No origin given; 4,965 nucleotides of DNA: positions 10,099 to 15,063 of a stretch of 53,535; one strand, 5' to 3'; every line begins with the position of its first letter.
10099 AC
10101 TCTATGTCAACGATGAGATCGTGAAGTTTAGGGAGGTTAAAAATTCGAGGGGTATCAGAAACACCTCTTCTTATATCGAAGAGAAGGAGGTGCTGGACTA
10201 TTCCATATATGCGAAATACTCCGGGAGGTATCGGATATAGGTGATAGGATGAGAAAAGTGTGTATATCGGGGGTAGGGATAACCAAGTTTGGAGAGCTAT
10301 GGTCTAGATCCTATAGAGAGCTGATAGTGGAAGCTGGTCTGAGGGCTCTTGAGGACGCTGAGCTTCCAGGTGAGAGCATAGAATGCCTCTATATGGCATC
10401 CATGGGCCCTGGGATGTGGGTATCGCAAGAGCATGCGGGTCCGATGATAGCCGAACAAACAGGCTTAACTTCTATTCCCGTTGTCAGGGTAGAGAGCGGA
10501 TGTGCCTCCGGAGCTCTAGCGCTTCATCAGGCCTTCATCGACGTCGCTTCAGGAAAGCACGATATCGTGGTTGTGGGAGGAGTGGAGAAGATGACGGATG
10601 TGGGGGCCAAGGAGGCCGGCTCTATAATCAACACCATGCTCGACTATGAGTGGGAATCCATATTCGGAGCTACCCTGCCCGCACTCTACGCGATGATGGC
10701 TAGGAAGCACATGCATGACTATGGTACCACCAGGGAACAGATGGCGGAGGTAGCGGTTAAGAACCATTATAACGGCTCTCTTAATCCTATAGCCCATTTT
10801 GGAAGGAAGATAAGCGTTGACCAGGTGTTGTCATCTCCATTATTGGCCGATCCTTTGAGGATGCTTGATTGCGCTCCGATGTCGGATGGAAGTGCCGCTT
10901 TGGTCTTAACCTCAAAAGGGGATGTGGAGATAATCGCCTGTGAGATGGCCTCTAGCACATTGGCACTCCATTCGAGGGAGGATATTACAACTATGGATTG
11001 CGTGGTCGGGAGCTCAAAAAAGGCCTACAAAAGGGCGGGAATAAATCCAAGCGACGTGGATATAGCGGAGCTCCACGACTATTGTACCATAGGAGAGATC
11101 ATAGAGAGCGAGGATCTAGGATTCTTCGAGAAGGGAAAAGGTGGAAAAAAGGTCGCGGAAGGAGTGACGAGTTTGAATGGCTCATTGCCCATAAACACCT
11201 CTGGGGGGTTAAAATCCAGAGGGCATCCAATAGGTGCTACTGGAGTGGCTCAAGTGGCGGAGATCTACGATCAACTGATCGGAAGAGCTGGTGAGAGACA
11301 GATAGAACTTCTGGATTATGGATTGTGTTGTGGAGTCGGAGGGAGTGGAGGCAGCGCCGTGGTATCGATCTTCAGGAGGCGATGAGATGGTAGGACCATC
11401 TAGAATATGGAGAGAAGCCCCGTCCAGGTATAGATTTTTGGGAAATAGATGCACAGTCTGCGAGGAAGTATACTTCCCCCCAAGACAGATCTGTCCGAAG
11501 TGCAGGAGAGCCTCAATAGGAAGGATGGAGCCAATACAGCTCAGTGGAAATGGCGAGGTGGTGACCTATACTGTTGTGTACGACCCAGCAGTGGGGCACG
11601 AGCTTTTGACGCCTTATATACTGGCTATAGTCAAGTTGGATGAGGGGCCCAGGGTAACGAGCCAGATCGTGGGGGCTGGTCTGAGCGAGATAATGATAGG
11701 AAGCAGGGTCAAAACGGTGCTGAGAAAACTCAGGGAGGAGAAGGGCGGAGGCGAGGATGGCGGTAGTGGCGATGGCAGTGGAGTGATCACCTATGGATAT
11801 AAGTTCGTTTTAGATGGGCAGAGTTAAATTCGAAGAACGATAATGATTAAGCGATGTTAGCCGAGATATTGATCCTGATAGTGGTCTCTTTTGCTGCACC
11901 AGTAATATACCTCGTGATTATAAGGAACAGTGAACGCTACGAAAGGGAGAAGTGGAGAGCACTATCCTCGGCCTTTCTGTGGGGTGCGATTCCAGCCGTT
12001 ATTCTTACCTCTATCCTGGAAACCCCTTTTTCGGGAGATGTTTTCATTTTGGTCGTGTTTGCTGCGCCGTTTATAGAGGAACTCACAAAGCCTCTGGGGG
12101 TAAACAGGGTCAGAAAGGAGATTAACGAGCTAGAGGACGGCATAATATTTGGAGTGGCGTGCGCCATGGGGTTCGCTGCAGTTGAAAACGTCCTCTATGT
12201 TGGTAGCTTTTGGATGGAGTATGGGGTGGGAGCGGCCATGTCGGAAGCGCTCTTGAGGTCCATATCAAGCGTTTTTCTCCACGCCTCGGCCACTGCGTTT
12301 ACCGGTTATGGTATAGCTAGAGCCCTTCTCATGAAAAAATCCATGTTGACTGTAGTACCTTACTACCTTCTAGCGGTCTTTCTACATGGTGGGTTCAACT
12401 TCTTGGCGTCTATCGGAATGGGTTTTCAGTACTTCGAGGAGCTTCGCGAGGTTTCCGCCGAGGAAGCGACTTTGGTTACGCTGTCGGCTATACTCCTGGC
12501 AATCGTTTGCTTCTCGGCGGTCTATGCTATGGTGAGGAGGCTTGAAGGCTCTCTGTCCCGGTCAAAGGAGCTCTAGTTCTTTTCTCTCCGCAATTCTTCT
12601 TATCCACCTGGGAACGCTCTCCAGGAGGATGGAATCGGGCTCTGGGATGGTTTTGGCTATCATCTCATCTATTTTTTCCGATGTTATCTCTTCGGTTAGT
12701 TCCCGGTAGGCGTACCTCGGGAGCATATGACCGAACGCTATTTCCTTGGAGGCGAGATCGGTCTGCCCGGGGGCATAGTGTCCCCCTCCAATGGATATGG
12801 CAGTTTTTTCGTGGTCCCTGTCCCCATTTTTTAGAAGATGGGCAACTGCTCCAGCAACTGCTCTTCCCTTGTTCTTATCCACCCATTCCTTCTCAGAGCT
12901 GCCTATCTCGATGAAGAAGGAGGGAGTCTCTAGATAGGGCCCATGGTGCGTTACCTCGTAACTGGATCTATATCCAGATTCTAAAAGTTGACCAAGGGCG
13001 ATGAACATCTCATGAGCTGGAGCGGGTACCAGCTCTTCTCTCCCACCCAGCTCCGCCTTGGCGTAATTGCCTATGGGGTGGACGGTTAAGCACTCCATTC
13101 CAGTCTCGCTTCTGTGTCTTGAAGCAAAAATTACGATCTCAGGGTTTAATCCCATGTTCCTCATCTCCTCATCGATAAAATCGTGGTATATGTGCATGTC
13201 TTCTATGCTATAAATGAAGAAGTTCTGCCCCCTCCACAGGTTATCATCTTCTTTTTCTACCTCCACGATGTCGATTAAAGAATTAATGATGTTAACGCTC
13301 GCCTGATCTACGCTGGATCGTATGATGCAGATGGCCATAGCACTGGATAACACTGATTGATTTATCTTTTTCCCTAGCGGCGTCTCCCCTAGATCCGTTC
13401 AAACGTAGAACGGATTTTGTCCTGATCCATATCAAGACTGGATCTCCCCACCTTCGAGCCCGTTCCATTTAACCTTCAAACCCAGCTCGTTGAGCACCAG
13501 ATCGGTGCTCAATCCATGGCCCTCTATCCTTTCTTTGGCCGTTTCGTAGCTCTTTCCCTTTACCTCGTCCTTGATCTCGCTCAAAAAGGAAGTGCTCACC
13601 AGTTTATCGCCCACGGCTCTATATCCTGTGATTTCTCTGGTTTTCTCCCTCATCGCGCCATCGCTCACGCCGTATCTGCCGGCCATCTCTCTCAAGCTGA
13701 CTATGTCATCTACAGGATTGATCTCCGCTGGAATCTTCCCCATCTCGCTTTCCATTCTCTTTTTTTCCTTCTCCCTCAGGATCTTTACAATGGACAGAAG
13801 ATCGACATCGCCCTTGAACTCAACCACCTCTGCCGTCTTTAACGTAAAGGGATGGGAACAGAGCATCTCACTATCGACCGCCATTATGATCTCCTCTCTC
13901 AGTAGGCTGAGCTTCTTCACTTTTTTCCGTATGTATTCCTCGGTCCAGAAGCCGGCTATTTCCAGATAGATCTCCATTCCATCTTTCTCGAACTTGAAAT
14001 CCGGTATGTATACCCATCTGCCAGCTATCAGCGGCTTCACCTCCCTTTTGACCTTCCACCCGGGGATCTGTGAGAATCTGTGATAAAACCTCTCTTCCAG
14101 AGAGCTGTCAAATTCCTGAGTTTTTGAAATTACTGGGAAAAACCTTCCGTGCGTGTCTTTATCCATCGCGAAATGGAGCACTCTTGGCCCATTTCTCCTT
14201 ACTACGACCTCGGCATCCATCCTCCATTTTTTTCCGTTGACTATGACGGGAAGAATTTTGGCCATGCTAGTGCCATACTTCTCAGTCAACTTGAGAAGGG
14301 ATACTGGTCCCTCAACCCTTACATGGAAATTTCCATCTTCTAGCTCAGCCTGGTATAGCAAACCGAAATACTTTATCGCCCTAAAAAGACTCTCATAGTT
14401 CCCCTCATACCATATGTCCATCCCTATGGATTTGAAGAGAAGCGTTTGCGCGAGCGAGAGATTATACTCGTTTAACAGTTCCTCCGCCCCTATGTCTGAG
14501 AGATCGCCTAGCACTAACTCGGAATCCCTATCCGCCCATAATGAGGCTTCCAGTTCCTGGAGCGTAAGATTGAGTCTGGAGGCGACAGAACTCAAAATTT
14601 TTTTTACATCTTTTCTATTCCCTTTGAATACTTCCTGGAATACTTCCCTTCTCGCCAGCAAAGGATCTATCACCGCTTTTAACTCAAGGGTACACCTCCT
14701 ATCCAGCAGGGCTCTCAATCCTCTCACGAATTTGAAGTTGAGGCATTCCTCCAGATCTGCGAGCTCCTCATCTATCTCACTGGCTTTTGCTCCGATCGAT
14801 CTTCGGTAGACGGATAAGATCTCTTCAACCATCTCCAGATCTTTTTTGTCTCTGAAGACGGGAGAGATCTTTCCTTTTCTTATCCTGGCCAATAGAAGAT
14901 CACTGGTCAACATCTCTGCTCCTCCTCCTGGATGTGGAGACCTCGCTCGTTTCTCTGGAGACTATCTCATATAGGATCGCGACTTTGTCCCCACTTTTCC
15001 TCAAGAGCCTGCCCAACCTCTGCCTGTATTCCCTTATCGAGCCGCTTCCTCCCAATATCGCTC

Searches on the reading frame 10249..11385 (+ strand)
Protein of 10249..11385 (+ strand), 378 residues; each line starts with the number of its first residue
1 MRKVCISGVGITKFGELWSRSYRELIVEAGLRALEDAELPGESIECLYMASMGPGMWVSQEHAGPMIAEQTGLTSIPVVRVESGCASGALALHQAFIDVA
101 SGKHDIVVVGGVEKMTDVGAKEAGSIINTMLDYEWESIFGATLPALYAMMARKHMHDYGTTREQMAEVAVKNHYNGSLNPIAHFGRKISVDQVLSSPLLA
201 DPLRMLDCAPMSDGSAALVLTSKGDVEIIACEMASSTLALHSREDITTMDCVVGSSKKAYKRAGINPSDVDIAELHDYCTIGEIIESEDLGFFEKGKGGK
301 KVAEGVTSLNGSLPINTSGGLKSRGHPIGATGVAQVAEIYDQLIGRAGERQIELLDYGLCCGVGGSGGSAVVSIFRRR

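Call 18: search_protein_families(library=ncbifam, proteins=[window:10249-11385:+], max_evalue=1e-10)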
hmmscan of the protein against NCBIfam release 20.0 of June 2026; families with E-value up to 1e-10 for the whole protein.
window:10249-11385:+ (378 aa): 21 families
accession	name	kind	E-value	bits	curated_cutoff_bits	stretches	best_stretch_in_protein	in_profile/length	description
NF004720.0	PRK06064.1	subfamily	7.6e-147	489.1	420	1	1-377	1-387/389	thiolase domain-containing protein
NF053570.1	AcCoTHIOL_METTL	equivalog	3.3e-145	483.8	600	1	1-376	1-382/385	acetyl-CoA acetyltransferase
NF009228.0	PRK12578.1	subfamily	1.1e-89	300.8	485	1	2-377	3-387/387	thiolase domain-containing protein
NF004810.0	PRK06157.1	equivalog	2.7e-87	293.5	403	1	2-374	7-392/400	acetyl-CoA acetyltransferase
NF005704.0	PRK07516.1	subfamily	4.7e-83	279.3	412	1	2-376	2-386/389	thiolase domain-containing protein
NF006102.0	PRK08256.1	subfamily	5.2e-71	239.8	436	1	2-377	3-392/394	lipid-transfer protein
NF004982.0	PRK06365.1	equivalog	8.9e-70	235.9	695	2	1-225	15-239/430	thiolase domain-containing protein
NF004715.0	PRK06059.1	equivalog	5.5e-69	233.1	424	2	2-227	4-227/399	lipid-transfer protein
NF004811.0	PRK06158.1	subfamily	5.6e-58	196.7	421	1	3-375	9-378/384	acetyl-CoA acetyltransferase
NF053628.1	BnzsclthlBbsBGT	equivalog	1.7e-55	188.4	750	1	2-356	5-360/389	benzoylsuccinyl-CoA thiolase subunit BbsB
NF004936.0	PRK06289.1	equivalog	3.5e-53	180.9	375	1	4-374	5-400/405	acetyl-CoA acetyltransferase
NF006010.0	PRK08142.1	subfamily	3.7e-53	180.7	462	1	19-370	22-377/388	thiolase domain-containing protein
NF004721.0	PRK06065.1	equivalog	2.8e-50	171.3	455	1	2-353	10-368/393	thiolase domain-containing protein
NF006180.0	PRK08313.1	subfamily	3.3e-50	171.1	514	1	2-365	4-372/389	thiolase domain-containing protein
NF005892.0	PRK07855.1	subfamily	5.6e-46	157.2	469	1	3-347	7-362/390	lipid-transfer protein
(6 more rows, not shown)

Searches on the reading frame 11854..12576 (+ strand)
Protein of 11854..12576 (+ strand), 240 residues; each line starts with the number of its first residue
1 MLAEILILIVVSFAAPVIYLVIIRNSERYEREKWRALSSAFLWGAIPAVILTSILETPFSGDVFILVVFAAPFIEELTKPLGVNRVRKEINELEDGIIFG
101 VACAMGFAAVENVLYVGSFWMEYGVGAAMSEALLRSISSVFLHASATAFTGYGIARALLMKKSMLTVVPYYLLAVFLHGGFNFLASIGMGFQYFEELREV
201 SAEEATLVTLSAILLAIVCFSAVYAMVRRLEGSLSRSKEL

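Call 19: search_protein_families(library=ncbifam, proteins=[window:11854-12576:+], max_evalue=1e-10)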
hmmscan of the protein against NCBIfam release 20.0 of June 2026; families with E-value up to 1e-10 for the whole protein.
window:11854-12576:+ (240 aa): 1 family
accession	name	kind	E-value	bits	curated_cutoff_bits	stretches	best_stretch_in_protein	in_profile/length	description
NF033739.1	intramemb_PrsW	equivalog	6.7e-16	58.6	225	1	7-185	2-181/210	glutamic-type intramembrane protease PrsW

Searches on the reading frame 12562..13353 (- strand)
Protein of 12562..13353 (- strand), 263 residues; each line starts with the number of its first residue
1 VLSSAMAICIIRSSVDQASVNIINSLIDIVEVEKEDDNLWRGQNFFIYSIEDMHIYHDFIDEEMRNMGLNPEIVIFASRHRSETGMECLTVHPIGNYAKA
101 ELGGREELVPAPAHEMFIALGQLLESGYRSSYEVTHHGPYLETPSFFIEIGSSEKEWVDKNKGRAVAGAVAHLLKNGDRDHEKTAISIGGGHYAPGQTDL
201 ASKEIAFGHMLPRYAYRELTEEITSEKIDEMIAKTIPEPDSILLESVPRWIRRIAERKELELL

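Call 19: search_protein_families(library=ncbifam, proteins=[window:12562-13353:-], max_evalue=1e-10)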
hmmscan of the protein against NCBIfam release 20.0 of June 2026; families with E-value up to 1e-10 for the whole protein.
window:12562-13353:- (263 aa): 8 families
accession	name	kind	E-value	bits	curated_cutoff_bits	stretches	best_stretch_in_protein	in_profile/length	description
NF003072.0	PRK03995.1-4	equivalog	1.9e-61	207.9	272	1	9-245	3-245/271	D-aminoacyl-tRNA deacylase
NF003074.0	PRK03995.1-6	equivalog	7.3e-48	163.2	481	1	10-229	4-234/272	D-aminoacyl-tRNA deacylase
NF011436.0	PRK14866.1-3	equivalog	8.1e-45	153.4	612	1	6-231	1-220/435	hypothetical protein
NF011435.0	PRK14866.1-1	equivalog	2.2e-33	115.9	622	1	8-227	2-231/441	hypothetical protein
NF003073.0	PRK03995.1-5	equivalog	1.7e-32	112.6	562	1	7-225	13-246/297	D-aminoacyl-tRNA deacylase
NF003071.0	PRK03995.1-3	equivalog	3.7e-28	98.5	363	1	9-228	4-217/254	D-aminoacyl-tRNA deacylase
NF011437.0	PRK14866.1-5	equivalog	1.4e-23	83.5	1107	1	7-199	4-204/524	hypothetical protein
NF003070.0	PRK03995.1-1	equivalog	2.7e-19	69.6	352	1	60-252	27-220/237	D-aminoacyl-tRNA deacylase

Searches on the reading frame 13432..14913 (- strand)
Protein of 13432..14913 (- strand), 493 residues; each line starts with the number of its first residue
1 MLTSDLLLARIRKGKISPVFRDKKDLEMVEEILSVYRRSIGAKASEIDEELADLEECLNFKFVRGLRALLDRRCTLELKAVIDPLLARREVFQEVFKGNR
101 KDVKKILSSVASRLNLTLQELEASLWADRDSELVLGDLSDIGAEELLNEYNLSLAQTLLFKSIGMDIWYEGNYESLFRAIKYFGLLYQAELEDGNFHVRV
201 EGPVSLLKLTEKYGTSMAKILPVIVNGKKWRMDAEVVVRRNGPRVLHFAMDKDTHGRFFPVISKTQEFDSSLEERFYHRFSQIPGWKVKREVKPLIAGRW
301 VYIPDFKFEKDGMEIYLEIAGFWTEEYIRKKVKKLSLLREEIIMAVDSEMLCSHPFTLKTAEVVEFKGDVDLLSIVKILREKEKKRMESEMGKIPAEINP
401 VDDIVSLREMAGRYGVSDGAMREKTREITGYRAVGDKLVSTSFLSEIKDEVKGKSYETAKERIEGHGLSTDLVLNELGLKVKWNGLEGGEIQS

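Call 19: search_protein_families(library=ncbifam, proteins=[window:13432-14913:-], max_evalue=1e-10)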
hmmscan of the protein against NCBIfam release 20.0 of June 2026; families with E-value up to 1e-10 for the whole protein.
window:13432-14913:- (493 aa): 2 families
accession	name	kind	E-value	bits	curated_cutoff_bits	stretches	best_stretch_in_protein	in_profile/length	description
NF053695.1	EndNBax1SULTO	equivalog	1.4e-103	347.2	500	1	1-487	1-472/478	endonuclease Bax1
NF053694.1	EndNBax1ARCFU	equivalog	8.6e-92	307.7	500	1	1-349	1-341/342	endonuclease Bax1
